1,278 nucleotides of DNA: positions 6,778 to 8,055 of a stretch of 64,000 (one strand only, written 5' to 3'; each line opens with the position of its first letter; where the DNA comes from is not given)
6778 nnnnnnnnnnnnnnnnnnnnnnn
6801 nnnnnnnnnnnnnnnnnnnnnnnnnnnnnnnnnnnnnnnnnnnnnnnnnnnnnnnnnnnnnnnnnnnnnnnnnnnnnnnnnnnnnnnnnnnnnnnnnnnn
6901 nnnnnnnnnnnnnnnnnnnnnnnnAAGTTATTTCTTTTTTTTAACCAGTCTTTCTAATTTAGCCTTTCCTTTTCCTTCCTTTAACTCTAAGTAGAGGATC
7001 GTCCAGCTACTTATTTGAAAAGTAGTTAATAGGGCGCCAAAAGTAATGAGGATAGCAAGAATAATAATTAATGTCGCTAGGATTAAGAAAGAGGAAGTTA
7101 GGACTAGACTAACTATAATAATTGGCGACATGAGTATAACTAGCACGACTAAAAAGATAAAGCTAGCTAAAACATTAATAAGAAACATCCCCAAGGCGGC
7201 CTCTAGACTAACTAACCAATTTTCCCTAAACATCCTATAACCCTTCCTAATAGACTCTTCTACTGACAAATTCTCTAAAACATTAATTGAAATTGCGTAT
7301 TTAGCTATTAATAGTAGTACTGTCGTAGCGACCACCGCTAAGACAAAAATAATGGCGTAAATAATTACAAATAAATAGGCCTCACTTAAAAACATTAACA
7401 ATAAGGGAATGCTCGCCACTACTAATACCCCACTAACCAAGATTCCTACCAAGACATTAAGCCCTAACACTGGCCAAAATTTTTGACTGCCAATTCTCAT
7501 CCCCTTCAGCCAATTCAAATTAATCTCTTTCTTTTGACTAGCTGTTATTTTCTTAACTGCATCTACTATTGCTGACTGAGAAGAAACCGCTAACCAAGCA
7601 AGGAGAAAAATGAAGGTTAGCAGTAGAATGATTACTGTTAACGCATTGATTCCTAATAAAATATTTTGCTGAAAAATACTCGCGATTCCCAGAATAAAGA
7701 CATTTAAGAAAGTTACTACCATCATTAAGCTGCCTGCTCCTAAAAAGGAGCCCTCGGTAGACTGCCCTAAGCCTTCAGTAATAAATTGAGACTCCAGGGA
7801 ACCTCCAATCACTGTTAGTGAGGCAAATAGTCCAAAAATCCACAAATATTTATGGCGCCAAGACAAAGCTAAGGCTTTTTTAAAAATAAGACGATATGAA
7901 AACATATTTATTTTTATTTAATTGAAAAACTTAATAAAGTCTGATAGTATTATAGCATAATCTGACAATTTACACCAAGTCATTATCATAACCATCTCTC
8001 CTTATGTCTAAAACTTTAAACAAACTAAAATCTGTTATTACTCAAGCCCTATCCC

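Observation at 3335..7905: Three-gene operon: polytopic membrane protein - tandem secretion ATPase - translin/TRAX-like protein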

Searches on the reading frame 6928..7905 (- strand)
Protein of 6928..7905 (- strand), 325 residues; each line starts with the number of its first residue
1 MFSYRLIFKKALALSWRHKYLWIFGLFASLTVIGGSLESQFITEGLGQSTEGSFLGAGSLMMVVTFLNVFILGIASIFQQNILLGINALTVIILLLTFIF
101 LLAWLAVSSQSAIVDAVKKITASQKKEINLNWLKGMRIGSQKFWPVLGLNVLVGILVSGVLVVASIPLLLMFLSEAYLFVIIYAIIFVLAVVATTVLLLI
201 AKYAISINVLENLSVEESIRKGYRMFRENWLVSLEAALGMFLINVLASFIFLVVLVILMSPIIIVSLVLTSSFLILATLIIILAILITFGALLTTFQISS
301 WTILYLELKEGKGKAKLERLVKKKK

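Call 5: search_protein_families(library=pfam, proteins=[window:6928-7905:-], max_evalue=0.1)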
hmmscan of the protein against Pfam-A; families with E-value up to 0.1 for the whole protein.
window:6928-7905:- (325 aa): 0 families

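Call 10: find_homologous_proteins(query=window:6928-7905:-)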
Query window:6928-7905:- (325 aa): 224 proteins with E <= 0.001 among 8000 candidates; the best 120 are listed.
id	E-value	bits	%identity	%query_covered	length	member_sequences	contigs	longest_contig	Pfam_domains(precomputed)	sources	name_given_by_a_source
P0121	4.8e-185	632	100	100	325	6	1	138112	-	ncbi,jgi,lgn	jgi:hypothetical protein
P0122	3.6e-96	340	54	100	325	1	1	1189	-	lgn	-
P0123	1.5e-83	299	48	100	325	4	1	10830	-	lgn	-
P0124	4.7e-83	297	49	100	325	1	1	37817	-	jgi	-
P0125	6.8e-83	296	49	100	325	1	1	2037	-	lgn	-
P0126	8.9e-83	296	48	100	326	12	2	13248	-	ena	-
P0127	2.0e-82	295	49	100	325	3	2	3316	-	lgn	-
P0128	2.6e-82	294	47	100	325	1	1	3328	-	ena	-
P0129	2.7e-81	291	47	100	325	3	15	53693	-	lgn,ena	-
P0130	3.5e-81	291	47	100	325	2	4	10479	-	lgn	-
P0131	2.8e-78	281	47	100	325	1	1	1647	-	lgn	-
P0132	3.7e-78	281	46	100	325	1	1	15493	-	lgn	-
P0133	2.8e-77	278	47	100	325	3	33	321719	-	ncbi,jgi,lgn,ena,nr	ncbi:hypothetical protein GX917_00260 [Candidatus Falkowbacteria bacterium]|jgi:hypothetical protein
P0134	3.1e-77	278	46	100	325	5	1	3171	-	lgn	-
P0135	2.1e-76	275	46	100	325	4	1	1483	PF25231.2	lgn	-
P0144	1.9e-73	265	44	100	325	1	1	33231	PF25231.2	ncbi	-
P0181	1.6e-65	239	41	99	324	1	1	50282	PF25231.2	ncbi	-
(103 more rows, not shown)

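Call 18: search_protein_families(library=pfam, proteins=[P0135, P0144, P0181, window:6928-7905:-], max_evalue=10)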
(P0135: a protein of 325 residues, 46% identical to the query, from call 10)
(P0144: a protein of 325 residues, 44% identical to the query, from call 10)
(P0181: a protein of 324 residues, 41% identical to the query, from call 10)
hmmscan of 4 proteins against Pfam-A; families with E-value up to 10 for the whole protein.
P0135 (325 aa): 0 families

P0144 (325 aa): 1 family
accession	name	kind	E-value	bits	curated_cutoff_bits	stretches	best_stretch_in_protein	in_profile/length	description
PF24400.1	DUF7544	-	0.086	12.5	27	1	83-294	64-269/302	Family of unknown function (DUF7544)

P0181 (324 aa): 1 family
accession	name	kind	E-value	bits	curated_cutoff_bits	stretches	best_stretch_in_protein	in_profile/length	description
PF25231.1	DUF7847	-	0.0036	17.1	28.7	1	72-300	26-248/252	Domain of unknown function (DUF7847)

window:6928-7905:- (325 aa): 2 families
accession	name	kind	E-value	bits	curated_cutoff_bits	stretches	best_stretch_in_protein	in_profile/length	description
PF19483.4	DUF6019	-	4.6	7.8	23.6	1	84-126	5-44/63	Family of unknown function (DUF6019)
PF24400.1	DUF7544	-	4.7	6.8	27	0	82-289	64-270/302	Family of unknown function (DUF7544)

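Call 29: predict_structure(alignment_id=A1)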
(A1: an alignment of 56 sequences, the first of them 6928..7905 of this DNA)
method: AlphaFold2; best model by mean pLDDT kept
length: 325 residues; sequences in the alignment: 56
mean_pLDDT: 82.5   pTM: 0.78
mean pLDDT of the five models: 82.5, 82.0, 81.2, 79.5, 79.3
residues with pLDDT >= 90: 138; 70-90: 132; 50-70: 28; < 50: 27
segments of 3 or more residues with pLDDT < 50: 33-56
pLDDT, mean of each block of 10 residues (from residue 1): 81 90 89 45 44 50 74 84 88 91 93 91 68 86 91 86 80 81 88 89 93 92 91 88 91 95 93 93 93 93 90 57 51
secondary structure, 60 per line:
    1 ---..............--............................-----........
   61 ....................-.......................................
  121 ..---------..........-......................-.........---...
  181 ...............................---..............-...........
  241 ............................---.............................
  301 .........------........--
elements in order: H4-17 H20-47 H53-80 H82-122 H132-141 H143-164 H166-174 H178-211 H215-228 H230-268 H272-309 H316-323

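Call 42: search_protein_families(library=padloc, proteins=[window:6928-7905:-], max_evalue=0.01)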
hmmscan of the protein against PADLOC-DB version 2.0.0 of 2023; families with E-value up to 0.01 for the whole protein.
window:6928-7905:- (325 aa): 0 families

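Call 82: search_protein_families(library=ncbifam, proteins=[window:6928-7905:-], max_evalue=0.00001)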
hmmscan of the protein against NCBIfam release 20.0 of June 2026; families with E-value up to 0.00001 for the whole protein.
window:6928-7905:- (325 aa): 0 families

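Call 88: fold_search(model_id=the predicted structure, library=pdb)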
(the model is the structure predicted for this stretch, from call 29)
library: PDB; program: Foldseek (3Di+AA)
matches with E <= 10: 135; with E <= 0.001: 0
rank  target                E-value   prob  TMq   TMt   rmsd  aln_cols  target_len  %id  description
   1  7wwb_A                6.7e-02  0.98  0.40  0.39  21.0       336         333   12  Choline transporter-like protein 1 (released 2022-06-22)
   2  9f63                  1.3e-01  0.94  0.36  0.29  13.8       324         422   15  Crystal structure of Saccharomyces cerevisiae pH nine-sensitive protein 1 (PNS1) (released 2024-05-15)
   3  9qu3                  2.3e-01  0.93  0.41  0.37  13.9       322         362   12  Cryo-EM structure of the human choline transporter-like protein hCTL1 in LMNG (released 2025-05-14)
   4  9bd7_A                3.1e-01  0.30  0.21  0.14  19.6       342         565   14  PaMsbA in an open, outward conformation (released 2025-09-03)
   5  8vp1_B                4.6e-01  0.18  0.21  0.15  20.0       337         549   16  Cryo-EM structure of the ABC transporter PCAT1 cysteine-free core bound with ATP (released 2024-10-30)
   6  6quz_D                4.6e-01  0.11  0.16  0.10  21.9       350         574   14  Structure of ATPgS-bound outward-facing TM287/288 in complex with sybody Sb_TM35 (released 2019-05-29)
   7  6qv0_D                6.4e-01  0.08  0.14  0.09  22.8       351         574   13  Structure of ATP-bound outward-facing TM287/288 in complex with sybody Sb_TM35 (released 2019-05-29)
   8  9csi                  7.3e-01  0.16  0.21  0.14  19.2       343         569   14  A. baumannii MsbA Bound to Cerastecin Compound 5 (released 2024-09-04)
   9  6quz_B                8.8e-01  0.08  0.15  0.10  22.0       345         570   14  Structure of ATPgS-bound outward-facing TM287/288 in complex with sybody Sb_TM35 (released 2019-05-29)
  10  7v5c_A                9.2e-01  0.11  0.17  0.12  23.7       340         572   13  Cryo-EM structure of the mouse ABCB9 (ADP.BeF3-bound) (released 2022-10-19)
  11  6d79_A                1.0e+00  0.75  0.32  0.46  10.9       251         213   12  Structure of CysZ, a sulfate permease from Pseudomonas Fragi (released 2018-05-16)
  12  9rcv_E                1.1e+00  0.14  0.22  0.13  19.2       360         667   12  Structure of the Human Peptide-Loading Complex Arrested by HCMV US6 (released 2025-12-03)
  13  8dmm_A                1.1e+00  0.10  0.18  0.13  19.0       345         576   12  Structure of the vanadate-trapped MsbA bound to KDL (released 2022-12-14)
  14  8t1p_D                1.3e+00  0.10  0.16  0.10  18.6       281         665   16  Heterodimeric ABC transporter BmrCD in the occluded conformation bound to ADPVi: BmrCD_OC-ADPVi (released 2023-11-15)
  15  6qv0_B                1.3e+00  0.05  0.14  0.09  22.9       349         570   13  Structure of ATP-bound outward-facing TM287/288 in complex with sybody Sb_TM35 (released 2019-05-29)
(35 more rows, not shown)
